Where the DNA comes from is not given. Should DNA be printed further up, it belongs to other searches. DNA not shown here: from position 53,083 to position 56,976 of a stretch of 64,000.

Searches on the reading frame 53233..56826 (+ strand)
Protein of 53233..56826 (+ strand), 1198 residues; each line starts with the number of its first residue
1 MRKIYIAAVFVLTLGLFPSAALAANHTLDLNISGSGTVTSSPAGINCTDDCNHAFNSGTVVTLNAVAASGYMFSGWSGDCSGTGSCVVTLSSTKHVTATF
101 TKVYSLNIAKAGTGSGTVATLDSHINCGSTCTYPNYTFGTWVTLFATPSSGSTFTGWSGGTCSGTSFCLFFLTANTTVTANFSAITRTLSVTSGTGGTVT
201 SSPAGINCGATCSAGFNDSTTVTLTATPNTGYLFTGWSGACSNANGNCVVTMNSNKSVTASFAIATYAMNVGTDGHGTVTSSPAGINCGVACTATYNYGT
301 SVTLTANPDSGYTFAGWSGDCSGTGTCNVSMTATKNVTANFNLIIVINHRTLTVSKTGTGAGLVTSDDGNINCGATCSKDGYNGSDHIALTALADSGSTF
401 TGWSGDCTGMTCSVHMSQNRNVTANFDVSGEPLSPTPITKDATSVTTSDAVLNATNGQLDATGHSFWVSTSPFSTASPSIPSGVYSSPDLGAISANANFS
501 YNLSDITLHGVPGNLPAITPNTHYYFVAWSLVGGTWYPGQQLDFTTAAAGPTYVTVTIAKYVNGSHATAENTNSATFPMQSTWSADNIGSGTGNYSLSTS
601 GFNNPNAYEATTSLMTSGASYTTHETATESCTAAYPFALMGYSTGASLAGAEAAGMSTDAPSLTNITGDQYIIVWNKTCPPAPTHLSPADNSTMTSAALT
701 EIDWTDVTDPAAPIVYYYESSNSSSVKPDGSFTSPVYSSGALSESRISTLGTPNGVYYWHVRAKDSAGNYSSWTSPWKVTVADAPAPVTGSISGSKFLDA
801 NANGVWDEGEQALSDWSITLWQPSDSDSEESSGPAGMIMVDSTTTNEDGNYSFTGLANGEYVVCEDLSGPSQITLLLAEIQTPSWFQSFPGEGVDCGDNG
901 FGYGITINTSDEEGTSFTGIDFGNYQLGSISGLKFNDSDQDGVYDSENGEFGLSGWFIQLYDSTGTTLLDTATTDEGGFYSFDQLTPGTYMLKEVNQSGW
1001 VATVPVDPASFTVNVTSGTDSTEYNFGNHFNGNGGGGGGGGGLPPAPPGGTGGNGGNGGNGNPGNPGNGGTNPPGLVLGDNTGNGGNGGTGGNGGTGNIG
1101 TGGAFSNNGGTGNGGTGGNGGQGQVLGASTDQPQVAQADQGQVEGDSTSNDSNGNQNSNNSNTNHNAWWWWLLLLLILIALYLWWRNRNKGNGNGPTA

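Call 95: search_protein_families(library=pfam, proteins=[window:53233-56826:+], max_evalue=0.00001)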
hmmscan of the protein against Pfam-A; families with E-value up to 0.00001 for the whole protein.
window:53233-56826:+ (1198 aa): 5 families
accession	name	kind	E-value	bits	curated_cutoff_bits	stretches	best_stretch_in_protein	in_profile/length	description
PF18998.6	Flg_new_2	-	1.5e-53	179.1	23.6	5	273-343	7-71/73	Divergent InlB B-repeat domain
PF17210.9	SdrD_B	-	8.9e-20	71.4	29.7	2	933-1004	6-74/112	SdrD B-like domain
PF17802.7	SpaA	-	3e-15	56.6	23.1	1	947-1019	10-80/91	Prealbumin-like fold domain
PF09479.16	Flg_new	-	2.8e-12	47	27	0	287-338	8-61/65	Listeria-Bacteroides repeat domain (List_Bact_rpt)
PF13620.12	CarboxypepD_reg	-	5.7e-06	27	32.3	0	954-993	15-53/82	Carboxypeptidase regulatory-like domain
